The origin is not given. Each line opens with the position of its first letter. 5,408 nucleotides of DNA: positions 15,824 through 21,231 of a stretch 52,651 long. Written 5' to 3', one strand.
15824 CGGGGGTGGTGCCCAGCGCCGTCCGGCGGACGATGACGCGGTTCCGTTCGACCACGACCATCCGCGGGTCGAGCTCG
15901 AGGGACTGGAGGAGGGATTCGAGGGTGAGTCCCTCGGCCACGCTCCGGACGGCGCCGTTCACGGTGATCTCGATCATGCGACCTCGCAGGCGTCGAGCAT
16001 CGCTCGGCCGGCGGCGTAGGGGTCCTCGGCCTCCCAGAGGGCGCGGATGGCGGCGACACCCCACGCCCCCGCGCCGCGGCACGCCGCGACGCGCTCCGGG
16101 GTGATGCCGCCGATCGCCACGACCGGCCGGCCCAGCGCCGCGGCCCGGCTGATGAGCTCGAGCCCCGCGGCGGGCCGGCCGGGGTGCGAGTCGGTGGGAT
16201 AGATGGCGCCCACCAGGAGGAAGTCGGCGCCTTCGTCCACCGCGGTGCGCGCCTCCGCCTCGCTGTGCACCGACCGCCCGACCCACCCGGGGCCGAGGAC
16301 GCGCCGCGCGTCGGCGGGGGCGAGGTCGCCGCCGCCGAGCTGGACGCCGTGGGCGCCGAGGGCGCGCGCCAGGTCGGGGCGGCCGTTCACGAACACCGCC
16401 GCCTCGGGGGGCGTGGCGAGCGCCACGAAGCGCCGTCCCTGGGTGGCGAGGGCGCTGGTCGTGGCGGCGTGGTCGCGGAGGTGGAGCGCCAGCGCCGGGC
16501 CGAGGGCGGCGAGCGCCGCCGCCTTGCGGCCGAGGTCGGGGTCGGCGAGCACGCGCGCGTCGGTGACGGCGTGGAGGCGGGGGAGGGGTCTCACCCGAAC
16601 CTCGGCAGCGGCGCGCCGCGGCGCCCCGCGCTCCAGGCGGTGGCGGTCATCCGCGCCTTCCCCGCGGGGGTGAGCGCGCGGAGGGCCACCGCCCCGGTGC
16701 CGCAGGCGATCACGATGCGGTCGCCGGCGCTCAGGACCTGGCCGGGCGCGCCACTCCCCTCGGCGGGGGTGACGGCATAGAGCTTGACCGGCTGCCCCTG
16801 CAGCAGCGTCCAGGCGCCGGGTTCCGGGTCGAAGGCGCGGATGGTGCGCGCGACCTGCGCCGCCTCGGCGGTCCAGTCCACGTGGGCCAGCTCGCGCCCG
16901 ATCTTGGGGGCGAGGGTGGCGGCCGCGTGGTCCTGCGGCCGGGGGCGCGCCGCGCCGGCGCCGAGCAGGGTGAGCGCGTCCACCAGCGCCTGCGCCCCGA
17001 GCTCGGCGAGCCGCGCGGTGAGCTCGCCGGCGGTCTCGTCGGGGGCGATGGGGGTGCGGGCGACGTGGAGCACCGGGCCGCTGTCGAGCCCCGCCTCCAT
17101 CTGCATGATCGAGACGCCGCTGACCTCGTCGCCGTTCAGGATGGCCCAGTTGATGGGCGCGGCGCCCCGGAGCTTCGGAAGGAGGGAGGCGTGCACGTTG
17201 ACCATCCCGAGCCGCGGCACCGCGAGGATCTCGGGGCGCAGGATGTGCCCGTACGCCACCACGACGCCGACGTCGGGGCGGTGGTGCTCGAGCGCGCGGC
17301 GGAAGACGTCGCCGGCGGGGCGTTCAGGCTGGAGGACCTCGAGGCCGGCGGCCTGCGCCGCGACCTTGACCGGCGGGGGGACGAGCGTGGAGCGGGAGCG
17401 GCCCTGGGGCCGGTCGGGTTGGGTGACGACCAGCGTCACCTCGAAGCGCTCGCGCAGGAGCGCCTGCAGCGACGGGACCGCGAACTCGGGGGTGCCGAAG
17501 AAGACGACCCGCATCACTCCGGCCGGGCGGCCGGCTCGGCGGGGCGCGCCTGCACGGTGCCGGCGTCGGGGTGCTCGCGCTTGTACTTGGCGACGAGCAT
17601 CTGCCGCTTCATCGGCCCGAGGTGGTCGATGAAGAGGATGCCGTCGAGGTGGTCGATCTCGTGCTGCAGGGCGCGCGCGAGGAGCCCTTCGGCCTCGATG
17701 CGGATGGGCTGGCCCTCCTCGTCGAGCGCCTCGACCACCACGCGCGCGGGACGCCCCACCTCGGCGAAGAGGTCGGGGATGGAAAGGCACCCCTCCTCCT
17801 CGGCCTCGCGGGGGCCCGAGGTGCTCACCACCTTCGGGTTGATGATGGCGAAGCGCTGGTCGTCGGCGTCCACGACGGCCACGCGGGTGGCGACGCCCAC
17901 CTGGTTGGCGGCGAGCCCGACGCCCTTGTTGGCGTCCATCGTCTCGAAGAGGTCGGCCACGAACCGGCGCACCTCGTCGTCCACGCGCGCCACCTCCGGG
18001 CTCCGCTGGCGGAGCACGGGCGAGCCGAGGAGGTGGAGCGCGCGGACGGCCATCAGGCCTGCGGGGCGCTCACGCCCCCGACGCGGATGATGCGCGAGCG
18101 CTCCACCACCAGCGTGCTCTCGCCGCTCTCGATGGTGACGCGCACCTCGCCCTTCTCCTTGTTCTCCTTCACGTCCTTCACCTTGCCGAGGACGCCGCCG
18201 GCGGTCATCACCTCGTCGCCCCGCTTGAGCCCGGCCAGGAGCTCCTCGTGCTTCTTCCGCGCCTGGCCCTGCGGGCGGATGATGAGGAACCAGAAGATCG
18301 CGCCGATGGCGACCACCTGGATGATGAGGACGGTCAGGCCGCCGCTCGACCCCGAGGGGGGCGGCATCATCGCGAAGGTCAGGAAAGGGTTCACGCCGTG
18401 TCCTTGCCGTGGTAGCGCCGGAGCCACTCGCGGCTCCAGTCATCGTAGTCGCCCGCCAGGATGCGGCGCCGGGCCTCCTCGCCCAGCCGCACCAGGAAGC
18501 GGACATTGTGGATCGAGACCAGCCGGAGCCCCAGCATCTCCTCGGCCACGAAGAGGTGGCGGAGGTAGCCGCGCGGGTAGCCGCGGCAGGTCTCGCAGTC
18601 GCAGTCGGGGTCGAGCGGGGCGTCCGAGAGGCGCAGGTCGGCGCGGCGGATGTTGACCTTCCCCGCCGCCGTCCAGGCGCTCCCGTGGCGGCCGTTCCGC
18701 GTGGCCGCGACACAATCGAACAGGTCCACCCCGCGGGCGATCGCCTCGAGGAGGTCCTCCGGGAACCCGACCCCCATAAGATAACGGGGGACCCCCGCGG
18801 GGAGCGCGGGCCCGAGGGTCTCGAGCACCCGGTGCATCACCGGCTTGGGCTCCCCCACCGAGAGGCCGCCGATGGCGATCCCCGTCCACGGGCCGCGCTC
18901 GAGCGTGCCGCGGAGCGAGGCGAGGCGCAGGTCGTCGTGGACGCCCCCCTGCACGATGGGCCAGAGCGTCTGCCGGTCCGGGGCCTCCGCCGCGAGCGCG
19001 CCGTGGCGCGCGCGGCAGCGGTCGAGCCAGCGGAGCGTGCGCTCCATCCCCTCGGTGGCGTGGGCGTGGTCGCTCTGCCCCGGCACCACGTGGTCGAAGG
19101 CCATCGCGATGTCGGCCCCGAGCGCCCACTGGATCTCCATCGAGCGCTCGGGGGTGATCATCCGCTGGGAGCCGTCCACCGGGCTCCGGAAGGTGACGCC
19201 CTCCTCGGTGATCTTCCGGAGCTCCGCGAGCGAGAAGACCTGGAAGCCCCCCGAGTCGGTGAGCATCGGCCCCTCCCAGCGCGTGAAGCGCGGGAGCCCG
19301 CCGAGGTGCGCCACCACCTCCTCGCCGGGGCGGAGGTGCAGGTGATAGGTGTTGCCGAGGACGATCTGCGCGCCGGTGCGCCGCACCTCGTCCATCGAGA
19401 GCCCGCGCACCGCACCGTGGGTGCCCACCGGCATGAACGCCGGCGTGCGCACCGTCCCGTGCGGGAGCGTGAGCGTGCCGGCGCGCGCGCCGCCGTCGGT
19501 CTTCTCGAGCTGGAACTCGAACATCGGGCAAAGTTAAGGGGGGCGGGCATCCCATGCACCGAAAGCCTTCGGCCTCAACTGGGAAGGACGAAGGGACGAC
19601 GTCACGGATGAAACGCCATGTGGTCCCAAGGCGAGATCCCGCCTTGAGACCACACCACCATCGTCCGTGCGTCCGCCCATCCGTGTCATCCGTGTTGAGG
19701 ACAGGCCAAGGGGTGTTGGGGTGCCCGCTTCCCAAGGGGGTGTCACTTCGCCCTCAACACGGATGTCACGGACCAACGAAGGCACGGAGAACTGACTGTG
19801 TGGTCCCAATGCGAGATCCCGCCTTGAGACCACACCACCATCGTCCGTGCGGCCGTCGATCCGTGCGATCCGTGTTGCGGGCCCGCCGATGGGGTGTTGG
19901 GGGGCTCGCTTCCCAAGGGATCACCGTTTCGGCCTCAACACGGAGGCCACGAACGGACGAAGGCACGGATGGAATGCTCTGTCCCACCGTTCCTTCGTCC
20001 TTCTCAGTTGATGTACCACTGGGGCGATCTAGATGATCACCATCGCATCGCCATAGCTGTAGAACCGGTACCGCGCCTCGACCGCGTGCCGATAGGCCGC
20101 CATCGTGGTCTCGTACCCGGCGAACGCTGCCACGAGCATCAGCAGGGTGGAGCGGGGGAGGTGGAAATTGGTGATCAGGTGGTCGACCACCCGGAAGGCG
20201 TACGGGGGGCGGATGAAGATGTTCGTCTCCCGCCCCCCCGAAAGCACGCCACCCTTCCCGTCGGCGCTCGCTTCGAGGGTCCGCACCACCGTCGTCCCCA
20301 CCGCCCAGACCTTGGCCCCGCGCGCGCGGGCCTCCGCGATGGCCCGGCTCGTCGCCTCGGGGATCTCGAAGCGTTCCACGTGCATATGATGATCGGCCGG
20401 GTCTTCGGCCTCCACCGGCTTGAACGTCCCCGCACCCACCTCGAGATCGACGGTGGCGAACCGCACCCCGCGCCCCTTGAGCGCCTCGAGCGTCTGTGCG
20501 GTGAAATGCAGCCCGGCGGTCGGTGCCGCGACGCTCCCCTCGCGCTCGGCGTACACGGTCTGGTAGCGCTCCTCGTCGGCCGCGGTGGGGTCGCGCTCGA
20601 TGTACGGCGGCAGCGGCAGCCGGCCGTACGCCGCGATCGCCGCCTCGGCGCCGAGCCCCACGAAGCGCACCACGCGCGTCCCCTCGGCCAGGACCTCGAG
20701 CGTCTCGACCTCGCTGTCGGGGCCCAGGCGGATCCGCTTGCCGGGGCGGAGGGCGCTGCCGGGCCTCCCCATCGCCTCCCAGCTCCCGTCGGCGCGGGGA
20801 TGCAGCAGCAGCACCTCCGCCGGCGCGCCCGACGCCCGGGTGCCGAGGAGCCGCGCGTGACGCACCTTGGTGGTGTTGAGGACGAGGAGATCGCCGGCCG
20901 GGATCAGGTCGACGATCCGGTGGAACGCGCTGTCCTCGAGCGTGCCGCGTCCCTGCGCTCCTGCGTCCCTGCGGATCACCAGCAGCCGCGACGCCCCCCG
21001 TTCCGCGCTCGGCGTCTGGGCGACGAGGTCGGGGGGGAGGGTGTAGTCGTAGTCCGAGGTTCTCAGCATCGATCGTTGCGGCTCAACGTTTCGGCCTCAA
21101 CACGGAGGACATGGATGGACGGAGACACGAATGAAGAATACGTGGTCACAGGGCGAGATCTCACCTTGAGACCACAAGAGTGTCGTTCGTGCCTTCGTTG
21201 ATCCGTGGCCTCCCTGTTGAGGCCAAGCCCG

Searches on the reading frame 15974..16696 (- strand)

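Call 20: search_protein_families(library=pfam, proteins=[window:15974-16696:-], max_evalue=0.001)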
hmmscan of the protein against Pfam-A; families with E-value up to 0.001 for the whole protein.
window:15974-16696:- (240 aa): 1 family
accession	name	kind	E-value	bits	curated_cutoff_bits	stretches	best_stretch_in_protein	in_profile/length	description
PF02581.23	TMP-TENI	-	2.3e-41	141.6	27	1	42-220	2-180/180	Thiamine monophosphate synthase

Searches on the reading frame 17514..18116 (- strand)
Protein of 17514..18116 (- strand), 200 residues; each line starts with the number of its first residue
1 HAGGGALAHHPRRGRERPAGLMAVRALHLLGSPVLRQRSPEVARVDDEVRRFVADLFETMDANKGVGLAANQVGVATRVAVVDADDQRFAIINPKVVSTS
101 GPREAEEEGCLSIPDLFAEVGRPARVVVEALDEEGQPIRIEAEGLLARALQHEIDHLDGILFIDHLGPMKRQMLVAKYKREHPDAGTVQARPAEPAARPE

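Call 20: search_protein_families(library=pfam, proteins=[window:17514-18116:-], max_evalue=0.001)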
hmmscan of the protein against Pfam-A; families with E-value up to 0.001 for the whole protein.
window:17514-18116:- (200 aa): 1 family
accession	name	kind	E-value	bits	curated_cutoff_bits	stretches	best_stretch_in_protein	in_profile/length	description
PF01327.26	Pep_deformylase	-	3e-49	167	22.8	1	29-171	6-155/156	Polypeptide deformylase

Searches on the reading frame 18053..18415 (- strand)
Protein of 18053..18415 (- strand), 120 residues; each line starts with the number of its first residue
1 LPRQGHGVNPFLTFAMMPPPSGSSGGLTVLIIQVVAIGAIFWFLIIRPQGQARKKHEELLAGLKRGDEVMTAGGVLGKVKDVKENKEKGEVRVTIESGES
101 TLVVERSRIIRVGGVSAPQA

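Call 20: search_protein_families(library=pfam, proteins=[window:18053-18415:-], max_evalue=0.001)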
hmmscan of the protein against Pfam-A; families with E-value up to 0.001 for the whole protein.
window:18053-18415:- (120 aa): 2 families
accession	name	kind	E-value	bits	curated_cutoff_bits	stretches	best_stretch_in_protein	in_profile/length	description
PF02699.20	YajC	-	3.4e-22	78.6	28.2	1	31-109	3-76/78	Preprotein translocase subunit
PF02470.25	MlaD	-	0.00064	20.4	25.1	1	61-108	13-62/81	MlaD protein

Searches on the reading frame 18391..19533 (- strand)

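Call 9: search_protein_families(library=pfam, proteins=[window:18391-19533:-], max_evalue=0.01)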
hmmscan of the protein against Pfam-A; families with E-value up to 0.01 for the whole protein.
window:18391-19533:- (380 aa): 1 family
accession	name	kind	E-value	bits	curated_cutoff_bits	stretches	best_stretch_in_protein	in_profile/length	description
PF01702.25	TGT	-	9.8e-144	479.2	26.3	1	15-374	2-355/357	Queuine tRNA-ribosyltransferase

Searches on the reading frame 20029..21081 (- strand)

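Call 9: search_protein_families(library=pfam, proteins=[window:20029-21081:-], max_evalue=0.01)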
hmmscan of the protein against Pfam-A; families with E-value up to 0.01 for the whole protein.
window:20029-21081:- (350 aa): 1 family
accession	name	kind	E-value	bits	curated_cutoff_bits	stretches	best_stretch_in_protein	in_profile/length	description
PF02547.20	Queuosine_synth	-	5.6e-123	410.6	25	1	8-349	1-322/322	Queuosine biosynthesis protein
